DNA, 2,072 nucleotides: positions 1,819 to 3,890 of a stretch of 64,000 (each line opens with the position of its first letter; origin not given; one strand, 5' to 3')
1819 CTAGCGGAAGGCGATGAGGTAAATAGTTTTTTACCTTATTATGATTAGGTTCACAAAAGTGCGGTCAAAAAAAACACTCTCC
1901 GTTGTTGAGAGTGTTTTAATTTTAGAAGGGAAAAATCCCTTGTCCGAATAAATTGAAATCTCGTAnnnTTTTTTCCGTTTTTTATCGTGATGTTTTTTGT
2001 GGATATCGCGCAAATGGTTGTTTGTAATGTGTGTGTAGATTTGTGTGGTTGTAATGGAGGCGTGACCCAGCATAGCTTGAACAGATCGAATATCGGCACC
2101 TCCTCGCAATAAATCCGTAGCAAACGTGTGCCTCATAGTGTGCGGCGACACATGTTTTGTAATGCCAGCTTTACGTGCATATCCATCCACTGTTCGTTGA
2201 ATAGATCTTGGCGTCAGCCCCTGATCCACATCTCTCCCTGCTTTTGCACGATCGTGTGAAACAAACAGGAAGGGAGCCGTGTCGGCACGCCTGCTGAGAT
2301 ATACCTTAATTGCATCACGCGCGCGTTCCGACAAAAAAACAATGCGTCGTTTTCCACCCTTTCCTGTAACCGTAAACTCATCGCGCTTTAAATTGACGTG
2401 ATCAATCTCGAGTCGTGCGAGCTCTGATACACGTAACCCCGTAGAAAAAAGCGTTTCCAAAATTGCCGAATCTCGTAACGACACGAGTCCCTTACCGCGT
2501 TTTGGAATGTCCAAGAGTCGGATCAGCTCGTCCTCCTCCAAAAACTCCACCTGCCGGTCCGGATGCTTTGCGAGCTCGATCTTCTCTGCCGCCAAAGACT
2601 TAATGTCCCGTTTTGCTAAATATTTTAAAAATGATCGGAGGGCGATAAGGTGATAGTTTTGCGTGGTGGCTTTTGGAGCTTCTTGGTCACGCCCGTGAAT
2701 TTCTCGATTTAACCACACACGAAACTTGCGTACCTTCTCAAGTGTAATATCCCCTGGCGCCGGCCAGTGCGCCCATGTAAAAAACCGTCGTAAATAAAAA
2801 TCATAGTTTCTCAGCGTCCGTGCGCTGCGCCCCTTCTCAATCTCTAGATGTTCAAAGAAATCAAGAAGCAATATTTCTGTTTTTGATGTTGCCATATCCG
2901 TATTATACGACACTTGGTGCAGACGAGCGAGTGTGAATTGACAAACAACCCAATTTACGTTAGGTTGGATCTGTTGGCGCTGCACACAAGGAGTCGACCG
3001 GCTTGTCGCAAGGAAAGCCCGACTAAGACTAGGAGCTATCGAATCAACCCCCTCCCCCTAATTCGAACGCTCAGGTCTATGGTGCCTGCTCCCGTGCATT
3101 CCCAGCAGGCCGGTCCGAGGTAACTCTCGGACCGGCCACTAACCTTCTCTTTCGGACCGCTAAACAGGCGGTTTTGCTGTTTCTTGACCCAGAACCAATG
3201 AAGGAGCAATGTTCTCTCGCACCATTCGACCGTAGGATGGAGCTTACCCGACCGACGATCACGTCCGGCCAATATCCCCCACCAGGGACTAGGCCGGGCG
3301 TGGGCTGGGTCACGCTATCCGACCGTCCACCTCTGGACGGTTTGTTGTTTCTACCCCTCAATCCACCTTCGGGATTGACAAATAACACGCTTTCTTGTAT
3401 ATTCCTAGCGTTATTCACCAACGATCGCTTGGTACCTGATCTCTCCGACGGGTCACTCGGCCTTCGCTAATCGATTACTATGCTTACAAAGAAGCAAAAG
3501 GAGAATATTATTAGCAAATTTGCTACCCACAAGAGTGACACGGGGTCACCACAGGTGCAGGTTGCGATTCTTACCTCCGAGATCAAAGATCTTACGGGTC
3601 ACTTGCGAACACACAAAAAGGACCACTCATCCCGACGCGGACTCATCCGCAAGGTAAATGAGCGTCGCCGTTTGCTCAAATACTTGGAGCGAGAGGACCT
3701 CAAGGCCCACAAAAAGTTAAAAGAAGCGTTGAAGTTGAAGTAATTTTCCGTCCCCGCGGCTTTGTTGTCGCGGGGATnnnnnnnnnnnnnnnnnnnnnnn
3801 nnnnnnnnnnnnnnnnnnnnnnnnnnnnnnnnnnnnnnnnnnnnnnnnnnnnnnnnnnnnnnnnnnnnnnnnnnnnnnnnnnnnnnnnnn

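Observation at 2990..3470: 480-bp ORF-free structured region between the Xer-like recombinase and rpsO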

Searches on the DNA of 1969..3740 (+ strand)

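Call 5: search_rna_families(source=window, start=2850, end=3550, threshold=evalue, max_evalue=10, show_alignments=5)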
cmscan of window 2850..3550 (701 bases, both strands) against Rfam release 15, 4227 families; matches with E-value up to 10: 4.
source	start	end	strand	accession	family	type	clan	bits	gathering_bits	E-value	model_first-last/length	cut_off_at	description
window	3232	3301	+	RF02506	Atu_Ti1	Gene; sRNA;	-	18.4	55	2.7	1-92/92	no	Rhizobiales sRNA Atu_Ti1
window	3393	3512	+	RF01054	preQ1-II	Cis-reg; riboswitch;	-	17.8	47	4.1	1-99/99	no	PreQ1-II (pre queuosine) riboswitch aptamer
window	3251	3300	-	RF02831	Scr2736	Gene; sRNA;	-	17.4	43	3.5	1-64/64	no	Streptomyces RNA 2736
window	3095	3148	-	RF02465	Ms_AS-5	Gene; sRNA;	-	14.9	46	5.8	1-45/45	no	Mycobacterium sRNA Ms_AS-5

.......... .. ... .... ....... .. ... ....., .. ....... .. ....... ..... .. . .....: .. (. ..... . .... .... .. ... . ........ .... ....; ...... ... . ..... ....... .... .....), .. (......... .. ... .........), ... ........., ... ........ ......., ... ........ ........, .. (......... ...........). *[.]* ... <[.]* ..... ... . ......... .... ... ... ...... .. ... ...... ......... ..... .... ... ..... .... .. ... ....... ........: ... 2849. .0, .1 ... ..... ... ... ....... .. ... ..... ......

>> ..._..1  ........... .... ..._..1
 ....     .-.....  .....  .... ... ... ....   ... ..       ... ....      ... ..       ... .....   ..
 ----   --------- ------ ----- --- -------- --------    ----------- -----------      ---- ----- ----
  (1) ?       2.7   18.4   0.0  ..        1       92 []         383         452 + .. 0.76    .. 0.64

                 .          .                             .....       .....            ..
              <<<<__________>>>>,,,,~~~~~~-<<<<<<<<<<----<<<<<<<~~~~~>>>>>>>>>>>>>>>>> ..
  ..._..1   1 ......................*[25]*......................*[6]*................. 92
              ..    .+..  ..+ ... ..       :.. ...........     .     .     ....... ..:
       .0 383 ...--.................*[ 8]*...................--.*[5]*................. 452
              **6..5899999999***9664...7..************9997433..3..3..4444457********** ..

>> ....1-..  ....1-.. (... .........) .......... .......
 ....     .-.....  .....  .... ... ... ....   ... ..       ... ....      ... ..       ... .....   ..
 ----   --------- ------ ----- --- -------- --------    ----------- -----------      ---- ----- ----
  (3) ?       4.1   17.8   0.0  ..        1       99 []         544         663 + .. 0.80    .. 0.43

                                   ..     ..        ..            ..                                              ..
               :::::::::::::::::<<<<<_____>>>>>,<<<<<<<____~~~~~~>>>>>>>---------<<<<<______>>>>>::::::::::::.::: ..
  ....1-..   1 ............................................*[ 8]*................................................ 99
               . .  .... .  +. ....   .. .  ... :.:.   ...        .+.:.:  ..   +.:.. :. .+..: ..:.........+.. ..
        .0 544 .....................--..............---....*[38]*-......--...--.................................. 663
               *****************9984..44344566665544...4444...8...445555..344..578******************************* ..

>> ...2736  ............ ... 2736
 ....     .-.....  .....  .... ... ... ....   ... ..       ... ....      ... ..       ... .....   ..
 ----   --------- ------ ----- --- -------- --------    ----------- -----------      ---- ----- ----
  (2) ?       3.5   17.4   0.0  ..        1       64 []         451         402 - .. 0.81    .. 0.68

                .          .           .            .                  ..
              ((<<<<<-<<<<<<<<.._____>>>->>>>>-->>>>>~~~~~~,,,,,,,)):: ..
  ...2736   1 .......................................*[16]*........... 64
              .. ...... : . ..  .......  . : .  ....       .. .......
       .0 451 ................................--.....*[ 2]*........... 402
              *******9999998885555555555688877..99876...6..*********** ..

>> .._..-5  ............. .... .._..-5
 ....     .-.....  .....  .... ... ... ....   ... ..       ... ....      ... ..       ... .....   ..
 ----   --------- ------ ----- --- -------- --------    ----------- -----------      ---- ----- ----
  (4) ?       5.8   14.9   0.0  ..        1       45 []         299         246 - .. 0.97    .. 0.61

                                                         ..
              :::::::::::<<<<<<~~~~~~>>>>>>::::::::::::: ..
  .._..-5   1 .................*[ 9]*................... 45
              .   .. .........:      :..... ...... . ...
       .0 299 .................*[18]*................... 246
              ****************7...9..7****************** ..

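Call 22: search_rna_families(sources=[L005, L006, L007, L008, L009, L010, L011, L012, L013, L014, L015, L016, L017, L018, L019, L022, L023, L066], threshold=gathering)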
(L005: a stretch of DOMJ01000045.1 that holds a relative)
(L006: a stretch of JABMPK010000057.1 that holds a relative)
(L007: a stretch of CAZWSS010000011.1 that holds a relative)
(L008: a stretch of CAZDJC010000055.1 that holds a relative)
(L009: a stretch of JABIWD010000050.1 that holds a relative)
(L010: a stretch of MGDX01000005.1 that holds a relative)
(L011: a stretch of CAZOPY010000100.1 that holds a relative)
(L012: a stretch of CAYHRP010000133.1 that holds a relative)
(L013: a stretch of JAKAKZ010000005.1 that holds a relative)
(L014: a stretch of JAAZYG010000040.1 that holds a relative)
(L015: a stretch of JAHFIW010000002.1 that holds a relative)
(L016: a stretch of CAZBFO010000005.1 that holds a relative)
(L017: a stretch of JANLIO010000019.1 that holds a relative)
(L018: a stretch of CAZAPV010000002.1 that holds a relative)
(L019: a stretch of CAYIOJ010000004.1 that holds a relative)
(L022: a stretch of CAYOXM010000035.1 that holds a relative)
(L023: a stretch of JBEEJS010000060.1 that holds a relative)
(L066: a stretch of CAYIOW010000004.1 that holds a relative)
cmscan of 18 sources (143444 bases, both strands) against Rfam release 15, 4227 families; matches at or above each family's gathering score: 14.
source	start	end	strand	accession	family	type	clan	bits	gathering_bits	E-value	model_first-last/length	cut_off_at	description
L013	385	456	-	RF00005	tRNA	Gene; tRNA;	CL00001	69.4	29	1.1e-12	1-71/71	no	tRNA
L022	2840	2911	-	RF00005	tRNA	Gene; tRNA;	CL00001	68.2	29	2.1e-12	1-71/71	no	tRNA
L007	2029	2102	-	RF00005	tRNA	Gene; tRNA;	CL00001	67.3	29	3.8e-12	1-71/71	no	tRNA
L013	29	100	-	RF00005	tRNA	Gene; tRNA;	CL00001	66.8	29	5.4e-12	1-71/71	no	tRNA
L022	2741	2812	-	RF00005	tRNA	Gene; tRNA;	CL00001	64.3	29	2.6e-11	1-71/71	no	tRNA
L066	2006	2078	+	RF00005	tRNA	Gene; tRNA;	CL00001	63.3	29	5e-11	1-71/71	no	tRNA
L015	2784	2855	-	RF00005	tRNA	Gene; tRNA;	CL00001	62.7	29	7e-11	1-71/71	no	tRNA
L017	1678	1749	-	RF00005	tRNA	Gene; tRNA;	CL00001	62.6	29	7.7e-11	1-71/71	no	tRNA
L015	2873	2944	-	RF00005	tRNA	Gene; tRNA;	CL00001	61.7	29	1.4e-10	1-71/71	no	tRNA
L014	3456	3527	+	RF00005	tRNA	Gene; tRNA;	CL00001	61.1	29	2e-10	1-71/71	no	tRNA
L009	3190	3263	+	RF00005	tRNA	Gene; tRNA;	CL00001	61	29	2.1e-10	1-71/71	no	tRNA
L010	201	272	+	RF00005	tRNA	Gene; tRNA;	CL00001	60.5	29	2.9e-10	1-71/71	no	tRNA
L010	3099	3172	-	RF00005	tRNA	Gene; tRNA;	CL00001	60.2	29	3.6e-10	1-71/71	no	tRNA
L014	3351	3423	+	RF00005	tRNA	Gene; tRNA;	CL00001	58.8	29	8.3e-10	1-71/71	no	tRNA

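Call 53: search_rna_families(sources=[L070, L067, L068, L090, L005], threshold=evalue, max_evalue=5)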
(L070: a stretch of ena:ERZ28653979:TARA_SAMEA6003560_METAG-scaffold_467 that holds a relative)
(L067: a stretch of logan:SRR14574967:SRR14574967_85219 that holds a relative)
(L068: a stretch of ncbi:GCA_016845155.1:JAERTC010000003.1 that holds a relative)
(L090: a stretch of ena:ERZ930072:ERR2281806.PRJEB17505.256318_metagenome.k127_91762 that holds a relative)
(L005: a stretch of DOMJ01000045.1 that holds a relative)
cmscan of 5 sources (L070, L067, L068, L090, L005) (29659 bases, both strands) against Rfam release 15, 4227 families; matches with E-value up to 5: 16.
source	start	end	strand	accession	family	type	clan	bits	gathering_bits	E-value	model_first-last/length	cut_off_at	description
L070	5070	5143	+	RF00005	tRNA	Gene; tRNA;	CL00001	59.9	29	8.6e-11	1-71/71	no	tRNA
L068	5276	5349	-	RF00005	tRNA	Gene; tRNA;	CL00001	59.8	29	9.4e-11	1-71/71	no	tRNA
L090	5004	5077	-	RF00005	tRNA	Gene; tRNA;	CL00001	58.6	29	2e-10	1-71/71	no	tRNA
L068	700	884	+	RF01494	rliD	Gene; antisense;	-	36.4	50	9.2e-07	25-212/327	no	Listeria sRNA rliD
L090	838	1142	+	RF01494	rliD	Gene; antisense;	-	30.4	50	6.8e-05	1-327/327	no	Listeria sRNA rliD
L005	7149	7211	+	RF04217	mir-297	Gene; miRNA;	-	30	90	0.15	1-71/71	no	mir-297 microRNA precursor family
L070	343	518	+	RF01494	rliD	Gene; antisense;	-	29.3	50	0.00015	25-212/327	no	Listeria sRNA rliD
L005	3834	4022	-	RF01494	rliD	Gene; antisense;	-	28.2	50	0.00034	23-214/327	no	Listeria sRNA rliD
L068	5275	5349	+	RF04354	Plastid-ycf2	Cis-reg;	-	26.5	65.7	0.15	1-75/75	no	Plastid-ycf2 5UTR RNA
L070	5070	5144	-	RF04354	Plastid-ycf2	Cis-reg;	-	24.3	65.7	0.6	1-75/75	no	Plastid-ycf2 5UTR RNA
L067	21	205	+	RF01494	rliD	Gene; antisense;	-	23.1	50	0.013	21-217/327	no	Listeria sRNA rliD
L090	5003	5077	+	RF04354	Plastid-ycf2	Cis-reg;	-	23.1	65.7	1.3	1-75/75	no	Plastid-ycf2 5UTR RNA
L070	1867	1924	+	RF00382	DnaX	Cis-reg; frameshift_element;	-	22.5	35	0.6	1-65/65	no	DnaX ribosomal frameshifting element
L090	4070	4143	-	RF00513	Trp_leader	Cis-reg; leader;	-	21.1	41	4.6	1-100/100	no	Tryptophan operon leader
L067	1411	1498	+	RF01170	snoU61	Gene; snRNA; snoRNA; CD-box;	CL00067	20.9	55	2.9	1-84/84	no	Small nucleolar RNA U61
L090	5319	5386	+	RF01276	sR53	Gene; snRNA; snoRNA; CD-box;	-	18.8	49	2.8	1-60/60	no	Small nucleolar RNA sR53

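Call 56: build_rna_model(alignment_id=A7, structure=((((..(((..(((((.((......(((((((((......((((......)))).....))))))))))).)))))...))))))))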
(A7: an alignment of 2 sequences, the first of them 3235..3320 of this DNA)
Model R1 built from alignment A7 (2 sequences, 86 columns); structure: as given.
model positions 86; base pairs 27; branch points 0; effective number of sequences 1.07; information 0.661 bits per position. Calibrated on 0.2 Mb of random sequence (short: E-values are rough).
structure used (alignment columns):
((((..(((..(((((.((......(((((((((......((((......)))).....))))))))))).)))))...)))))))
